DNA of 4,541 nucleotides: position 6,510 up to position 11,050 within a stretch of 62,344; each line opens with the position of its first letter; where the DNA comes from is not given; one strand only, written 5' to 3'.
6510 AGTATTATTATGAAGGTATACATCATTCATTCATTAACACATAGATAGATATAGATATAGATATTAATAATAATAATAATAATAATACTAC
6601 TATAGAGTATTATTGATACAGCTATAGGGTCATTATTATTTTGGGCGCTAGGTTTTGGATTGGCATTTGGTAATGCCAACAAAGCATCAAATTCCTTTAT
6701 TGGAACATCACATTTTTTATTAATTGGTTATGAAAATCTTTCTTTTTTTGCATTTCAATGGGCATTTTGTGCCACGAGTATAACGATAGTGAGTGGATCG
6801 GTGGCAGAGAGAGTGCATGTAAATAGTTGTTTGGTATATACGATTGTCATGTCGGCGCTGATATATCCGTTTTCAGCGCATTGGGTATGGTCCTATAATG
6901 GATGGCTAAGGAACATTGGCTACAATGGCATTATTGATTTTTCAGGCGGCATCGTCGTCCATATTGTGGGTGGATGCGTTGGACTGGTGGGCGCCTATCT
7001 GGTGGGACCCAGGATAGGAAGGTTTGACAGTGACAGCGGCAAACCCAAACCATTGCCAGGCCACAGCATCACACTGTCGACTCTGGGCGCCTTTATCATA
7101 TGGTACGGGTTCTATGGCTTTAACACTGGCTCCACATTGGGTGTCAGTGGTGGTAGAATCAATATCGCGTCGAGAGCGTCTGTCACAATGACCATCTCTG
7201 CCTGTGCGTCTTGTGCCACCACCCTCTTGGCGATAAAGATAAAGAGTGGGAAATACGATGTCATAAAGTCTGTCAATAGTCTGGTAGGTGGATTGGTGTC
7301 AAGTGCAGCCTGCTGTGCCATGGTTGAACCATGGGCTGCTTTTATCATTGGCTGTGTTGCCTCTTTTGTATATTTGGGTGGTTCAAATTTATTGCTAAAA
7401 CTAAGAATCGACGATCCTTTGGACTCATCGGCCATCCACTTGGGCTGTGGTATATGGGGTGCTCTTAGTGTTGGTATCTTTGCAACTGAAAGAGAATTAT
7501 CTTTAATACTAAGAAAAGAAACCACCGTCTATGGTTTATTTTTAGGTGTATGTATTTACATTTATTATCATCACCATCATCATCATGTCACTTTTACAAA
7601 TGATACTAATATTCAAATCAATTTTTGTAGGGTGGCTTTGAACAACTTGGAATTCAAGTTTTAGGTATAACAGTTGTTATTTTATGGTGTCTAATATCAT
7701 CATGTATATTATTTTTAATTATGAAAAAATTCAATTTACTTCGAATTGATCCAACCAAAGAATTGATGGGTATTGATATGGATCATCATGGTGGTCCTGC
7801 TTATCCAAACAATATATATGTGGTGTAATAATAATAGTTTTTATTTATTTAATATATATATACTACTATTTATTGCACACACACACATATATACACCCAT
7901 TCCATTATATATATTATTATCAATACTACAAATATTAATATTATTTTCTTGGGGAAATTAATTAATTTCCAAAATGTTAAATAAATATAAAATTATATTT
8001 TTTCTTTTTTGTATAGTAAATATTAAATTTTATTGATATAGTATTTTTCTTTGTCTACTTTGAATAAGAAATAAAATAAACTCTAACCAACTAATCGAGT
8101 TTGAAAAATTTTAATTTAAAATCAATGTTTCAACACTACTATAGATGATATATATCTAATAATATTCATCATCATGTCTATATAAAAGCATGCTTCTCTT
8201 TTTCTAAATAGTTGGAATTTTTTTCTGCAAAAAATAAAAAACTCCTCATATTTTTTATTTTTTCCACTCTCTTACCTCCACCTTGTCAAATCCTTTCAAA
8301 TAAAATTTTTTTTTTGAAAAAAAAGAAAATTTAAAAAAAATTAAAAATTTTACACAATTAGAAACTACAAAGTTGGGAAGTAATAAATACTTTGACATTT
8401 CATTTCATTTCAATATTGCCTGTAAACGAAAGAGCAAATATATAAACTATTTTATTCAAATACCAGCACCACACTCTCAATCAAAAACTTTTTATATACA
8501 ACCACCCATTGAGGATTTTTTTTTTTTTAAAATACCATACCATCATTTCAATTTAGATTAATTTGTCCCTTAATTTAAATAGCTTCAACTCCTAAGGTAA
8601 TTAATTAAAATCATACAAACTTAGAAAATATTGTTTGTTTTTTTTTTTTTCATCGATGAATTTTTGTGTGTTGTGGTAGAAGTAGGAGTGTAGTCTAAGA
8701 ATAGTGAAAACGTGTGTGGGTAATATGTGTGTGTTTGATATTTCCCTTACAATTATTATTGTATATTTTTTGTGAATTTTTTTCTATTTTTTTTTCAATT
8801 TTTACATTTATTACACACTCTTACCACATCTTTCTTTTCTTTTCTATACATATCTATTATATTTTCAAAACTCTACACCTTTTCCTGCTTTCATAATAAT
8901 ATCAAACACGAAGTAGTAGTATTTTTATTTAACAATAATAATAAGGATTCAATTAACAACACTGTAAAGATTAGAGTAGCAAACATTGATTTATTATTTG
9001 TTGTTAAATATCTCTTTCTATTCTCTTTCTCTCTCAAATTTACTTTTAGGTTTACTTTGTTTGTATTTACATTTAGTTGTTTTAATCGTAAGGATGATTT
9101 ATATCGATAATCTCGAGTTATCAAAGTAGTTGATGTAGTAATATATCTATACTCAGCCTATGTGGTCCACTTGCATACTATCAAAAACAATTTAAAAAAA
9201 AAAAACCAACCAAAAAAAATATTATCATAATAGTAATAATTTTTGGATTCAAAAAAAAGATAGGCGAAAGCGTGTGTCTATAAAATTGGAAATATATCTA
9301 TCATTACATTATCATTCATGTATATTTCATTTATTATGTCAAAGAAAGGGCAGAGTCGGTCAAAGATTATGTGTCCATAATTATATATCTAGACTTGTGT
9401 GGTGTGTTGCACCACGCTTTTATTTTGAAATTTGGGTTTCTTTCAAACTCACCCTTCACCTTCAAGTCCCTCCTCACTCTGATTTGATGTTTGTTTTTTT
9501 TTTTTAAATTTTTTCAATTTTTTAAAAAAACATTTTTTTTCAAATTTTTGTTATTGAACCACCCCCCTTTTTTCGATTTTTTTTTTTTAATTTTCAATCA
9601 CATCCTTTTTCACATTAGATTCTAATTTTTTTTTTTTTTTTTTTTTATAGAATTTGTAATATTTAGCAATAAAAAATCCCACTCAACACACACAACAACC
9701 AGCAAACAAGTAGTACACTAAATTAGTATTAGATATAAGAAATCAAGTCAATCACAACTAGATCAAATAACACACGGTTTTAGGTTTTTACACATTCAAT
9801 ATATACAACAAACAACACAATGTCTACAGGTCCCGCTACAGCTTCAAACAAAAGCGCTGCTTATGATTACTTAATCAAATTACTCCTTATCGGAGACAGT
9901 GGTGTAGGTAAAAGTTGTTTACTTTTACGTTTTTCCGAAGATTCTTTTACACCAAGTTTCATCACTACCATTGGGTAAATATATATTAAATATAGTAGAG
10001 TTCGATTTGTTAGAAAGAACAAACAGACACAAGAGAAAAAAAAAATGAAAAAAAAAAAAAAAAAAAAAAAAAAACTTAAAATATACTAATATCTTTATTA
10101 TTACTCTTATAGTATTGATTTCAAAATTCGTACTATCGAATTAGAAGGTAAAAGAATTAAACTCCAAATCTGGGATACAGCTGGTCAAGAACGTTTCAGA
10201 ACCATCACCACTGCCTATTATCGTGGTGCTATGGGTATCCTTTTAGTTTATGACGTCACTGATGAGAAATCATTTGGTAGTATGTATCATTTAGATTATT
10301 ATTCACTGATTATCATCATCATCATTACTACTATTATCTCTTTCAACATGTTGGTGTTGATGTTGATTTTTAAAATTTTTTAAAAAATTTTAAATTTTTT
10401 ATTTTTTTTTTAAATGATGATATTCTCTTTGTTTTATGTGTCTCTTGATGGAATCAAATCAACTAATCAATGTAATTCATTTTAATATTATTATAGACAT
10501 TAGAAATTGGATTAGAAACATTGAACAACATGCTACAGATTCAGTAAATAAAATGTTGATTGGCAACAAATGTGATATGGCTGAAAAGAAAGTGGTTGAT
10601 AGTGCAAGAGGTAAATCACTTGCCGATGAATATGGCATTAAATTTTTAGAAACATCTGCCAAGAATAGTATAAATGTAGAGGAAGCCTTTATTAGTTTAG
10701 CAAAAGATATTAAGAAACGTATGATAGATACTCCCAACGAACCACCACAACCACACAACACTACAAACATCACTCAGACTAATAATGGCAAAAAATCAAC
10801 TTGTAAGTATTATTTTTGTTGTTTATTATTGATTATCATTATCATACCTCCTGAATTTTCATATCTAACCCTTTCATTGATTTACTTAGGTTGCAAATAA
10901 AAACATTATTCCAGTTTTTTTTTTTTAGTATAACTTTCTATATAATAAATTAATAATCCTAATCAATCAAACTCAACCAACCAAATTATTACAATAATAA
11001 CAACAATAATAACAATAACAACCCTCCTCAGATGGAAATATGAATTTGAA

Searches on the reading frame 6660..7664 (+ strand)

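Call 51: search_protein_families(library=pfam, proteins=[window:6660-7664:+], max_evalue=0.001)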
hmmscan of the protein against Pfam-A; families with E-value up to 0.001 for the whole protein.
window:6660-7664:+ (334 aa): 1 family
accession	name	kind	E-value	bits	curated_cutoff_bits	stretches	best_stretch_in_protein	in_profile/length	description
PF00909.26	Ammonium_transp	-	1.5e-78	264.8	23.2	1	1-286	55-332/399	Ammonium Transporter Family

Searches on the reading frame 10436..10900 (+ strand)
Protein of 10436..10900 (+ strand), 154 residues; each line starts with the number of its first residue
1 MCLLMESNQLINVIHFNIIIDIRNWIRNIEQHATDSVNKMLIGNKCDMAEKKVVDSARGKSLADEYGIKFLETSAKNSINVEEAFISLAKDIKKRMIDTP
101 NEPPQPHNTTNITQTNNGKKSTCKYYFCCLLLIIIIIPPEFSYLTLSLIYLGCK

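Call 51: search_protein_families(library=pfam, proteins=[window:10436-10900:+], max_evalue=0.001)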
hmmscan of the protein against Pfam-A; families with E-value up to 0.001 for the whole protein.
window:10436-10900:+ (154 aa): 1 family
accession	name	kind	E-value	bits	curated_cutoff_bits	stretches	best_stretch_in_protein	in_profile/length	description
PF00071.28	Ras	-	1.7e-21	76.9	21.6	1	21-93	89-161/162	Ras family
